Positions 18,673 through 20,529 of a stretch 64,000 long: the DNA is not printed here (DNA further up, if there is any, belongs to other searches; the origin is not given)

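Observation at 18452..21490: PRTase-like ORF running into a start-less NADAR domain, next to a LOG/TIGR00725-like gene and a VanZ-like membrane protein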

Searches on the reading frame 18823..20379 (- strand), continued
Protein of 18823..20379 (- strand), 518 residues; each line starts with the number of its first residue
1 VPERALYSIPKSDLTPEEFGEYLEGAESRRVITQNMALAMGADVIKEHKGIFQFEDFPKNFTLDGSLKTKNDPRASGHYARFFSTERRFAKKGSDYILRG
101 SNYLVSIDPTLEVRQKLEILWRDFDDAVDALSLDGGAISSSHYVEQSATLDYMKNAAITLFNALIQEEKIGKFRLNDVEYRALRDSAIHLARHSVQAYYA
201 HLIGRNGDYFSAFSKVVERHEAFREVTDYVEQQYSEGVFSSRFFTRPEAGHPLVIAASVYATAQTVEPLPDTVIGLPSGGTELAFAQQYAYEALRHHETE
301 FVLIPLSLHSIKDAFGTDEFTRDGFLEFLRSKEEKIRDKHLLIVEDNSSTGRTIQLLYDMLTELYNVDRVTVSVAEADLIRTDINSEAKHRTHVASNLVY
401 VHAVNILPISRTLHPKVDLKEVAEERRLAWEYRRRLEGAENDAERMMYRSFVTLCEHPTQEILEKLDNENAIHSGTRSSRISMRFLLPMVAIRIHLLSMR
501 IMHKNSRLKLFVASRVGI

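Call 68: search_protein_families(library=pfam, proteins=[P0205, P0283, P0221, P0202, P0208, P0213, P0263, P0296, P0192, P0222], max_evalue=0.001)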
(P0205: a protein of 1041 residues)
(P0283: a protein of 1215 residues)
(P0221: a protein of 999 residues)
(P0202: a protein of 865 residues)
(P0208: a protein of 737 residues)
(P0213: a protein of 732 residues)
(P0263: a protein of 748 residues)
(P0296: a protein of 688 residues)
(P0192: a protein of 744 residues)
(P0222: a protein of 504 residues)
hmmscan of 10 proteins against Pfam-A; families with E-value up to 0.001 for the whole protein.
P0205 (1041 aa): 1 family
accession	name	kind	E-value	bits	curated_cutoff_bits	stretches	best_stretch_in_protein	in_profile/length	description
PF00697.28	PRAI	-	2e-07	31.4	22.7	1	629-707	107-177/193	N-(5'phosphoribosyl)anthranilate (PRA) isomerase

P0283 (1215 aa): 3 families
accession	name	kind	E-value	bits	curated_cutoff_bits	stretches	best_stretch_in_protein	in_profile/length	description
PF00697.28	PRAI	-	6.7e-12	45.9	22.7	1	610-706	88-177/193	N-(5'phosphoribosyl)anthranilate (PRA) isomerase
PF00156.33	Pribosyltran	-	6.2e-08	32.5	26.3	1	272-390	16-123/158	Phosphoribosyl transferase domain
PF00625.27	Guanylate_kin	-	0.00012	22.3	25.2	1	1068-1186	19-133/182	Guanylate kinase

P0221 (999 aa): 2 families
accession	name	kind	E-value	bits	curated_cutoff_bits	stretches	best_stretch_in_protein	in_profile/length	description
PF00697.28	PRAI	-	3e-11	43.8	22.7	1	592-686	91-177/193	N-(5'phosphoribosyl)anthranilate (PRA) isomerase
PF11019.14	DUF2608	-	0.00045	20.2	22.6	0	891-940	169-218/244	Protein of unknown function (DUF2608)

P0202 (865 aa): 1 family
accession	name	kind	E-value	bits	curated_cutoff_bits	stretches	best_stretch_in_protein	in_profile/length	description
PF08719.17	NADAR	-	4.2e-16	60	35.1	1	753-852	58-160/163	NADAR domain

P0208 (737 aa): 2 families
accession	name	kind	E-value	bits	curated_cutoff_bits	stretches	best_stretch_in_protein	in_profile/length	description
PF00697.28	PRAI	-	3.4e-12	46.9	22.7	1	603-699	93-179/193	N-(5'phosphoribosyl)anthranilate (PRA) isomerase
PF00156.33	Pribosyltran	-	1.1e-07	31.8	26.3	1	266-364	28-116/158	Phosphoribosyl transferase domain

P0213 (732 aa): 1 family
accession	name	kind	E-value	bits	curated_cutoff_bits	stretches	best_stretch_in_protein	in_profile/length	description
PF00156.33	Pribosyltran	-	6e-07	29.3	26.3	1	270-371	25-120/158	Phosphoribosyl transferase domain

P0263 (748 aa): 3 families
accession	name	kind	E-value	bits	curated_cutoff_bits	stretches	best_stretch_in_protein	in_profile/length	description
PF13419.12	HAD_2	-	3e-07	31.2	23.8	1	153-272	63-176/178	Haloacid dehalogenase-like hydrolase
PF00702.32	Hydrolase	-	3.1e-07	31.4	26.4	1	42-268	4-191/191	haloacid dehalogenase-like hydrolase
PF00156.33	Pribosyltran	-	1.1e-06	28.5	26.3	1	577-678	32-119/158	Phosphoribosyl transferase domain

P0296 (688 aa): 4 families
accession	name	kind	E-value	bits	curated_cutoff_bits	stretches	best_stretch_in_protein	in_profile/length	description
PF13419.12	HAD_2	-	1.3e-14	55.2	23.8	1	40-226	1-178/178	Haloacid dehalogenase-like hydrolase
PF00702.32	Hydrolase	-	1.1e-10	42.6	26.4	1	40-220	4-191/191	haloacid dehalogenase-like hydrolase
PF00156.33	Pribosyltran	-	1.6e-05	24.7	26.3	1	579-635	66-122/158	Phosphoribosyl transferase domain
PF12710.13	HAD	-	0.00021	22.2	27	1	41-216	2-188/189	haloacid dehalogenase-like hydrolase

P0192 (744 aa): 2 families
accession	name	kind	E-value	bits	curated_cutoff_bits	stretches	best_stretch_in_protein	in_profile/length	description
PF08719.17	NADAR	-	1.1e-15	58.7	35.1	1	573-741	10-160/163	NADAR domain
PF00156.33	Pribosyltran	-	5e-08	32.9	26.3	1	361-484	20-131/158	Phosphoribosyl transferase domain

P0222 (504 aa): 1 family
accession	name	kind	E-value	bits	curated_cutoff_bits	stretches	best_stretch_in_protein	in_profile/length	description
PF00156.33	Pribosyltran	-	0.00017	21.4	26.3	1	351-439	29-113/158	Phosphoribosyl transferase domain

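Call 69: list_cluster_members(proteins=[P0205, P0283, P0221, P0208, P0213, P0263, P0296, P0222, P0045, P0212])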
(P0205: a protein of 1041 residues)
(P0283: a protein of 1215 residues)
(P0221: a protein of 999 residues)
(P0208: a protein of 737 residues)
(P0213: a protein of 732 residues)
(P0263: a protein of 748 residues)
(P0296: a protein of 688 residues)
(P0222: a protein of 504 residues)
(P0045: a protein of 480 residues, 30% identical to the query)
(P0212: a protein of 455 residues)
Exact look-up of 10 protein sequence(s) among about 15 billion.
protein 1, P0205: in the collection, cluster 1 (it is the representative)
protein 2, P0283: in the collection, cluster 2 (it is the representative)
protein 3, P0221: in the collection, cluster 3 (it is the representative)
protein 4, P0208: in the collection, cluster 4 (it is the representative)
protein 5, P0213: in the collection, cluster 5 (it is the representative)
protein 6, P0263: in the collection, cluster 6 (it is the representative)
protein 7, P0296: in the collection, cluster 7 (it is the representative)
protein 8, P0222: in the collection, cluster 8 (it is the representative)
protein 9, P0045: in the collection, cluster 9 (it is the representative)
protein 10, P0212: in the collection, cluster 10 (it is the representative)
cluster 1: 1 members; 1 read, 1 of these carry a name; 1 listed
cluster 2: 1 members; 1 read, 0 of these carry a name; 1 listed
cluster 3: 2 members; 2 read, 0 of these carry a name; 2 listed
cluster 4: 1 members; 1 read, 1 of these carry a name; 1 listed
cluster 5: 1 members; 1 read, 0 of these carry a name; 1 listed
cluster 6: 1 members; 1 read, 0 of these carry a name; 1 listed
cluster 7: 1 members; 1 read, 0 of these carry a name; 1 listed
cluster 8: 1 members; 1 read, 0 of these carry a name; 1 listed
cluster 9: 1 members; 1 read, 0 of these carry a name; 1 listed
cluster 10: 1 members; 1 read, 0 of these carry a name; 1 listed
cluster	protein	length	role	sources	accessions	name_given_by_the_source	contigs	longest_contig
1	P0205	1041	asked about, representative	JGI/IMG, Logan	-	phosphoribosylanthranilate isomerase/hypoxanthine phosphoribosyltransferase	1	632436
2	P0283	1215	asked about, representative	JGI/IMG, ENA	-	-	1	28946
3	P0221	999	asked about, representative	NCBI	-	-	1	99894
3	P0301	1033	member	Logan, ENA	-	-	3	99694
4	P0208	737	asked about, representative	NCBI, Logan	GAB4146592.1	MAG: hypothetical protein OHK0017_07270 [Patescibacteria group bacterium]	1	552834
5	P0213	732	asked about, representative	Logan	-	-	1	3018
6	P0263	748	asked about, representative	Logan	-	-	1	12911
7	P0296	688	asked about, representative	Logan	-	-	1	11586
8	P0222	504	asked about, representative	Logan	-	-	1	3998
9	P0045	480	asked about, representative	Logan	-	-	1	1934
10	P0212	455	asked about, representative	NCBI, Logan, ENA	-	-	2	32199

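Call 77: search_protein_families(library=pfam, alignment_id=A6, max_evalue=0.0001)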
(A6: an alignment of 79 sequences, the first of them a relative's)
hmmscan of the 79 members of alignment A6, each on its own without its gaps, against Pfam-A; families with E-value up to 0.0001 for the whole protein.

A. member 1, P0205 (1041 aa): 1 family
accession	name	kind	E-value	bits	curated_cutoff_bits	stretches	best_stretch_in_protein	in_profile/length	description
PF00697.28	PRAI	-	2e-07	31.4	22.7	1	629-707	107-177/193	N-(5'phosphoribosyl)anthranilate (PRA) isomerase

B. families by the number of members that match (of 79 scanned): 9 families
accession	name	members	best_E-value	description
PF00156.33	Pribosyltran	38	3.4e-10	Phosphoribosyl transferase domain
PF00697.28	PRAI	10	1.3e-12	N-(5'phosphoribosyl)anthranilate (PRA) isomerase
PF08719.17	NADAR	8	2.3e-21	NADAR domain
PF13419.12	HAD_2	4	1.3e-14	Haloacid dehalogenase-like hydrolase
PF00702.32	Hydrolase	3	1.1e-10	haloacid dehalogenase-like hydrolase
PF00625.27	Guanylate_kin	1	2.9e-16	Guanylate kinase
PF08282.18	Hydrolase_3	1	8.4e-11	haloacid dehalogenase-like hydrolase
PF05116.19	S6PP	1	5e-06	Sucrose-6F-phosphate phosphohydrolase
PF03215.21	Rad17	1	1.4e-05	Rad17 P-loop domain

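Call 78: find_encoding_contigs(protein=P0212, flank=6000, max_places=2)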
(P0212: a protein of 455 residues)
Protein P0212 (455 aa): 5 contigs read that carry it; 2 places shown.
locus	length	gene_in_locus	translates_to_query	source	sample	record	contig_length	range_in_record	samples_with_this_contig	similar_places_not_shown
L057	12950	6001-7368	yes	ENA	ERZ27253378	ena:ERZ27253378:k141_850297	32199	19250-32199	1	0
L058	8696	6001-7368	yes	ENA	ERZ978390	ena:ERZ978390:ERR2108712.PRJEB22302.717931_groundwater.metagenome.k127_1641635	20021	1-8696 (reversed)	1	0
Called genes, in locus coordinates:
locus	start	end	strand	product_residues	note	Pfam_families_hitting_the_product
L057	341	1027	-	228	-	-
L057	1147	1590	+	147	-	PF13563:2_5_RNA_ligase2, PF10469:AKAP7_NLS (weak)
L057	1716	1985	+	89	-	-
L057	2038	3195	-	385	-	PF03979:Sigma70_r1_1 (weak), PF00140:Sigma70_r1_2, PF04542:Sigma70_r2, PF04539:Sigma70_r3, PF04545:Sigma70_r4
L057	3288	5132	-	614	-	PF01807:Zn_ribbon_DnaG, PF08275:DNAG_N, PF01751:Toprim (weak), PF13155:Toprim_2, PF13662:Toprim_4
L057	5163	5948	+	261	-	PF00702:Hydrolase, PF13419:HAD_2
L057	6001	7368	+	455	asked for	-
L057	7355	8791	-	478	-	PF18911:PKD_4 (weak), PF22352:K319L-like_PKD (faint), PF00801:PKD, PF18911:PKD_4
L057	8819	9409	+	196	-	PF07963:N_methyl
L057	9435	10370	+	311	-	-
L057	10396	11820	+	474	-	PF19295:SufBD_N, PF01458:SUFBD_core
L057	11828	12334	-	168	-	-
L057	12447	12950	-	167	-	?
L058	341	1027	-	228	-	-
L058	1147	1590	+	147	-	PF13563:2_5_RNA_ligase2, PF10469:AKAP7_NLS (weak)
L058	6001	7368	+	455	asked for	-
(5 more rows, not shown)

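Call 79: find_encoding_contigs(protein=P0208, flank=6000, max_places=1)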
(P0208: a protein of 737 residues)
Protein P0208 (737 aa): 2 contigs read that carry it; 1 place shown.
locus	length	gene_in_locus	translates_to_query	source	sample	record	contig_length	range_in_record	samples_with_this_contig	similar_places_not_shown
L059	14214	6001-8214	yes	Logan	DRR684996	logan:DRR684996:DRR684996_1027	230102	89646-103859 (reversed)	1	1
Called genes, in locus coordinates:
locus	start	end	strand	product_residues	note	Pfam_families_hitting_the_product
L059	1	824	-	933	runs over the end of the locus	-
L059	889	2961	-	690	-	PF05496:RuvB_N (weak), PF13177:DNA_pol3_delta2, PF00004:AAA, PF13401:AAA_22 (faint), PF21960:RCF1-5-like_lid (weak), PF22608:DNAX_ATPase_lid (weak)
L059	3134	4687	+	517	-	PF01471:PG_binding_1 (faint)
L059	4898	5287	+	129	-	-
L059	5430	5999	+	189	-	PF00625:Guanylate_kin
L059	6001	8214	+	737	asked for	PF00156:Pribosyltran (weak), PF00697:PRAI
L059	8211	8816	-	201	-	PF01725:Ham1p_like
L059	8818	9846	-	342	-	PF02826:2-Hacid_dh_C, PF03446:NAD_binding_2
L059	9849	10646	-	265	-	PF13419:HAD_2 (weak)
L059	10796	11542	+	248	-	PF12666:PrgI (weak)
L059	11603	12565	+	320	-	PF01795:Methyltransf_5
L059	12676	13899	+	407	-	PF07907:YibE_F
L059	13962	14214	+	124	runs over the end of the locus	-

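Call 80: search_protein_families(library=padloc, proteins=[P0002, P0013, P0028, P0208, P0212], max_evalue=0.01)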
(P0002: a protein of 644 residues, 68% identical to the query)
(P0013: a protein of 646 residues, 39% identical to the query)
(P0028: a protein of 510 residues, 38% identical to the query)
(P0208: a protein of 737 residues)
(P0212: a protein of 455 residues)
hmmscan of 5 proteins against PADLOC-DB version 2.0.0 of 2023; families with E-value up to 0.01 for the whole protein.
P0002 (644 aa): 1 family
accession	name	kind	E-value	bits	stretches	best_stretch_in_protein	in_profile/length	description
PDLC04643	PDC-M42C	-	9.3e-06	24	1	544-636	52-157/158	-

P0013 (646 aa): 1 family
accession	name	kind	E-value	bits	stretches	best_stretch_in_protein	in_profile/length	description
PDLC04643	PDC-M42C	-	0.00035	18.8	0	569-639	73-155/158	-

P0028 (510 aa): 1 family
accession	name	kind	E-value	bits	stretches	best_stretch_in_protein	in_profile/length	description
PDLC03962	ShosT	-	4.9e-06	24.6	1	166-235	139-212/237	-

P0208 (737 aa): 1 family
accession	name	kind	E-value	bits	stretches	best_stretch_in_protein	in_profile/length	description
PDLC03962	ShosT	-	0.00031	18.7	1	307-368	138-204/237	-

P0212 (455 aa): 0 families

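Call 87: find_related_loci(query=A4, collection=viral_contigs, flank=8000)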
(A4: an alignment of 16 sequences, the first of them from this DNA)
Query A4 (468 aa) in viral_contigs; peptide patterns used: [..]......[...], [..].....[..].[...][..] (x = any residue, [..] = any of these).
191 stretches matched a pattern, but none encodes a relative of the query by tblastn (E <= 1e-3).
